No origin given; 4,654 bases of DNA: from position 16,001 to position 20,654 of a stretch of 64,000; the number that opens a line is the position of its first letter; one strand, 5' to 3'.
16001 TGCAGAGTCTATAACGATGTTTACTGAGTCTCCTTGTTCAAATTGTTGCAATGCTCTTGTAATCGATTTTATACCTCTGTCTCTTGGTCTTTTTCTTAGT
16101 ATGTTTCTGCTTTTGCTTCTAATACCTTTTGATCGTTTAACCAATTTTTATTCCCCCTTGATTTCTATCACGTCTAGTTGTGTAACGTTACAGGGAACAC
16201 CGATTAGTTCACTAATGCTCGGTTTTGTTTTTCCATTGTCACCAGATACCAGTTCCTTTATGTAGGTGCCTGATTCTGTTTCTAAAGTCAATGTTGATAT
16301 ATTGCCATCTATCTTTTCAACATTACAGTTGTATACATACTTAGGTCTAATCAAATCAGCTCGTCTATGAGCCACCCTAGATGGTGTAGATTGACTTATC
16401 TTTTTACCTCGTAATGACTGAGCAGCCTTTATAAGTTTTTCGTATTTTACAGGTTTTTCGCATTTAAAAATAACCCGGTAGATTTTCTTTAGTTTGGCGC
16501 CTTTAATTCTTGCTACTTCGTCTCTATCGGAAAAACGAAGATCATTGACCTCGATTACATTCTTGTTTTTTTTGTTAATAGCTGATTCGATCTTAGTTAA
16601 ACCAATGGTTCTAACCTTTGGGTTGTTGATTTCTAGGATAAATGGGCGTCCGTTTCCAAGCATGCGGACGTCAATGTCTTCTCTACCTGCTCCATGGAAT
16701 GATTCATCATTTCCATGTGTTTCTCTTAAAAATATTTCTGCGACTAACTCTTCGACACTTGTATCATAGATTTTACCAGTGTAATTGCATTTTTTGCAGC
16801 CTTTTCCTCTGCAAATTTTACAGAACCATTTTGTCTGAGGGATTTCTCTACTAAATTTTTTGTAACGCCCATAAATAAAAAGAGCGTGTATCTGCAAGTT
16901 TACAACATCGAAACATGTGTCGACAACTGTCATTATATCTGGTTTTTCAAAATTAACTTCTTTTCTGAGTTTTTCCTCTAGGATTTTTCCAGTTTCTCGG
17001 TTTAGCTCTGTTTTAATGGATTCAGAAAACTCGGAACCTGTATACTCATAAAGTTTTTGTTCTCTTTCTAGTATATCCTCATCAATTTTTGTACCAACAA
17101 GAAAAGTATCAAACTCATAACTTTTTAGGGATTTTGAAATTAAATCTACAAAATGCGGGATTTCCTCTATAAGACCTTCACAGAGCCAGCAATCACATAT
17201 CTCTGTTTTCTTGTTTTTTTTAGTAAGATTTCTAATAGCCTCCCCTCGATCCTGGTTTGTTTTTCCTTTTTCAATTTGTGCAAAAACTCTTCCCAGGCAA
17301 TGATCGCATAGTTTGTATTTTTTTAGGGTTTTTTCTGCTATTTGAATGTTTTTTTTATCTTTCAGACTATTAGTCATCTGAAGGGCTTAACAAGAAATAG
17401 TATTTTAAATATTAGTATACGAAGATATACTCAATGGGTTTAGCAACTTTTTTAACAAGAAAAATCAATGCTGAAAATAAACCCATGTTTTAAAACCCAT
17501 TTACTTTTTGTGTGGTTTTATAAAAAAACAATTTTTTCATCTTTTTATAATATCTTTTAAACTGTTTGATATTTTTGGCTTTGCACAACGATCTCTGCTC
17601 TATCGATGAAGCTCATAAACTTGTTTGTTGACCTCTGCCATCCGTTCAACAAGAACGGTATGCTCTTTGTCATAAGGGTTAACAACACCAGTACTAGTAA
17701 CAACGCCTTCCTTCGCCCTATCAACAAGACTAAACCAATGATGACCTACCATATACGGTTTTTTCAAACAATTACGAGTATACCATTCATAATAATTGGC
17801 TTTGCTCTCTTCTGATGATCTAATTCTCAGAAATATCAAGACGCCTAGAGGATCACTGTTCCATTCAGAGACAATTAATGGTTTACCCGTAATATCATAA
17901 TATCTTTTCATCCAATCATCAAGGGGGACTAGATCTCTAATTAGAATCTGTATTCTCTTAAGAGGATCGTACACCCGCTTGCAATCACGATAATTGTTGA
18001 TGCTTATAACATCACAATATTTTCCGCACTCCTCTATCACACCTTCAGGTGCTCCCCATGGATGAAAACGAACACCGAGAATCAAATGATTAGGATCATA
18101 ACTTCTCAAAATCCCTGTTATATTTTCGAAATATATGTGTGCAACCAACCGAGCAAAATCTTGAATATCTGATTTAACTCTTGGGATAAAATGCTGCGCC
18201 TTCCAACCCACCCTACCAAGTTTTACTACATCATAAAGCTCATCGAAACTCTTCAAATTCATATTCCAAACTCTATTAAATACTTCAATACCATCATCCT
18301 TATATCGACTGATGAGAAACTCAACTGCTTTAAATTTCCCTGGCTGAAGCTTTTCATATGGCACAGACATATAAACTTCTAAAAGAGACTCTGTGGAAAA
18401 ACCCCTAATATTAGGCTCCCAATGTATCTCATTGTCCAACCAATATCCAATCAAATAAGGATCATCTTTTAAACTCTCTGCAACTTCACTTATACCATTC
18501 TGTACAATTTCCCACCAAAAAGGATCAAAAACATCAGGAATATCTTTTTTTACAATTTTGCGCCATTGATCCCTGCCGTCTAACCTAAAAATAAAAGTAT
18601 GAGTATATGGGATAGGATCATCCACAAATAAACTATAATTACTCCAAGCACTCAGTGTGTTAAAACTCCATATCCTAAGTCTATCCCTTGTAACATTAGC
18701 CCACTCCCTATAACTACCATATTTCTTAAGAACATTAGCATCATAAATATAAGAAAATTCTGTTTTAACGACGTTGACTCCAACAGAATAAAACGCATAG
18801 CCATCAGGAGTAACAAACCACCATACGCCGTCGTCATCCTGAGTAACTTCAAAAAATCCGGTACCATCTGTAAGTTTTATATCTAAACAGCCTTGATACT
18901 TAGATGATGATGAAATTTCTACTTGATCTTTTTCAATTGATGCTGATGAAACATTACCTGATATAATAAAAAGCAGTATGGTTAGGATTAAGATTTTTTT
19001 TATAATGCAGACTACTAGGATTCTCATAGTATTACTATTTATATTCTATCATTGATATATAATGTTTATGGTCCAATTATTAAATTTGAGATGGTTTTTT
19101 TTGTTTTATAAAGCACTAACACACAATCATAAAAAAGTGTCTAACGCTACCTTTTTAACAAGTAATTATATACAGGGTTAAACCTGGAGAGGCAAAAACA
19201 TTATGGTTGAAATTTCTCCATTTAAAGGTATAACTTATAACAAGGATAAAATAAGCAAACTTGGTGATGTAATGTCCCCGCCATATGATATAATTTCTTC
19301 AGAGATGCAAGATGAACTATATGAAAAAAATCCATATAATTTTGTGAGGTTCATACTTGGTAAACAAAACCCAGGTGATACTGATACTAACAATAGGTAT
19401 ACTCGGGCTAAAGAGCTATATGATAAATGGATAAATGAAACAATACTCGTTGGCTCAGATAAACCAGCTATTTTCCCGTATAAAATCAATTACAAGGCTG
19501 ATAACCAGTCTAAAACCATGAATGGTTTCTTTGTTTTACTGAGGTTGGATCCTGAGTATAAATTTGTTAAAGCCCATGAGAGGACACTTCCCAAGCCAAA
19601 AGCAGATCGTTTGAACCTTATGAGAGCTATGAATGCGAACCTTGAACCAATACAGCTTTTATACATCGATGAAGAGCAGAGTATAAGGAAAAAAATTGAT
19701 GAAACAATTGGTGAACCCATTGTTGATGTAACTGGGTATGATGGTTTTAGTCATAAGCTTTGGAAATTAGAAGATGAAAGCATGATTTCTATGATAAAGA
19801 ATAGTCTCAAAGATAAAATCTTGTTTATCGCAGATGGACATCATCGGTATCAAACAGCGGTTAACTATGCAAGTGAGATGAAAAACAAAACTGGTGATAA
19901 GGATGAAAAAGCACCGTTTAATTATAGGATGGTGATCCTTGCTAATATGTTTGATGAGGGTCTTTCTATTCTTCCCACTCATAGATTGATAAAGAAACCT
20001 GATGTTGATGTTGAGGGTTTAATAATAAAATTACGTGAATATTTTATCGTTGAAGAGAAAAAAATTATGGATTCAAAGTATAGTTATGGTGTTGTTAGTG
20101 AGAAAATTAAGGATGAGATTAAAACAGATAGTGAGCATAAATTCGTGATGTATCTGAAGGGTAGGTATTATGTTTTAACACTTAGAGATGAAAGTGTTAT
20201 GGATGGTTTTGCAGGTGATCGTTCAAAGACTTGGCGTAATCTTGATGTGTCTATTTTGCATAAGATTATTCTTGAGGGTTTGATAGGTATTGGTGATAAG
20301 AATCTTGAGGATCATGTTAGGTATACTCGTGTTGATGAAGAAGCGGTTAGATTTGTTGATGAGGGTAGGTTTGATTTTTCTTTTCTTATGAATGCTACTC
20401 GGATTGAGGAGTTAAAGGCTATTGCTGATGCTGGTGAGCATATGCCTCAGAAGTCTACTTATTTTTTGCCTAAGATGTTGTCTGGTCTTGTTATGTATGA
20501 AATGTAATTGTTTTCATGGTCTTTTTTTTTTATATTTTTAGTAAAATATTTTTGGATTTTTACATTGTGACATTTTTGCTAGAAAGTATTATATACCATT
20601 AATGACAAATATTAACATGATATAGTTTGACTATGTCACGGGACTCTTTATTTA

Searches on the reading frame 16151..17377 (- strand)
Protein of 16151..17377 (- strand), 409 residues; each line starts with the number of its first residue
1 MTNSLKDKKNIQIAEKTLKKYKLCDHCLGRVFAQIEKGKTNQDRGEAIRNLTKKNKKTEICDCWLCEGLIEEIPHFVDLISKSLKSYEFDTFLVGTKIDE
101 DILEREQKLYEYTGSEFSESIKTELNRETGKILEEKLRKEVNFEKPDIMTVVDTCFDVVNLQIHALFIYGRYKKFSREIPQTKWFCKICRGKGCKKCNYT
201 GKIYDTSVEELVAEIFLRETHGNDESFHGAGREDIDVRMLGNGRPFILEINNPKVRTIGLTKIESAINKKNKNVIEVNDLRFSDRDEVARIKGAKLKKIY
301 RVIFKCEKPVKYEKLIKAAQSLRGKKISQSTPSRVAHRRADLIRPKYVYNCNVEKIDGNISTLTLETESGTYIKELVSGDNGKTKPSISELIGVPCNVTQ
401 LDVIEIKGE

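Call 9: search_protein_families(library=pfam, proteins=[window:16151-17377:-], max_evalue=0.0001)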
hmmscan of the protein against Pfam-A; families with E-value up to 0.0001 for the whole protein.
window:16151-17377:- (409 aa): 2 families
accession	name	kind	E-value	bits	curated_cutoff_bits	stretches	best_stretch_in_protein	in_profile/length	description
PF21238.2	Pus10_C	-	8.9e-74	248.4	27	1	167-406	1-231/232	Pus10, C-terminal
PF22023.1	Pus10_THUMP_arc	-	7.1e-25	87.4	28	1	76-153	1-78/78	Pus10 THUMP domain, archaeal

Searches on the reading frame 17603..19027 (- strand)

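Call 9: search_protein_families(library=pfam, proteins=[window:17603-19027:-], max_evalue=0.0001)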
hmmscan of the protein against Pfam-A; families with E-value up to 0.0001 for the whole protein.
window:17603-19027:- (475 aa): 0 families

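Call 18: search_protein_families(library=pfam, proteins=[window:17603-19027:-], max_evalue=1)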
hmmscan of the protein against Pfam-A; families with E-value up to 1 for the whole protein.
window:17603-19027:- (475 aa): 1 family
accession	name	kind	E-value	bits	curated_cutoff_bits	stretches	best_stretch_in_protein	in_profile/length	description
PF05253.18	zf-U11-48K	-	0.0029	17.9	21.1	1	451-464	5-18/25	U11-48K-like CHHC zinc finger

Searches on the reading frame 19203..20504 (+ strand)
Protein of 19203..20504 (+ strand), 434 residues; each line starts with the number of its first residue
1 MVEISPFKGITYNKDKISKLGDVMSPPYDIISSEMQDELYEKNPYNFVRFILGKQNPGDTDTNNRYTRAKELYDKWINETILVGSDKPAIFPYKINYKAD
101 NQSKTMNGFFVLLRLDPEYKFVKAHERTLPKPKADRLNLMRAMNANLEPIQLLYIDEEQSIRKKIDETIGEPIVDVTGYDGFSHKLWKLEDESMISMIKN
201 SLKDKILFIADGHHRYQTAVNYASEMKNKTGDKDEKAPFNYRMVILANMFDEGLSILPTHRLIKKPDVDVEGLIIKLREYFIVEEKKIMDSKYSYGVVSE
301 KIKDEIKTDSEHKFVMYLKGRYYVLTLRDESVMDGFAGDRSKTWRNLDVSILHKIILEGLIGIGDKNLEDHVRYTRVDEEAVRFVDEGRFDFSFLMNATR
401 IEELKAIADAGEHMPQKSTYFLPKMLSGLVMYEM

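Call 9: search_protein_families(library=pfam, proteins=[window:19203-20504:+], max_evalue=0.0001)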
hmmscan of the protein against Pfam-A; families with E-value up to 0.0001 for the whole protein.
window:19203-20504:+ (434 aa): 1 family
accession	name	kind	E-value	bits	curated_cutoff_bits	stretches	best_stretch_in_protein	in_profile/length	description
PF06245.16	DUF1015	-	4.9e-90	302.2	25.8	1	4-350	1-325/325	Protein of unknown function (DUF1015)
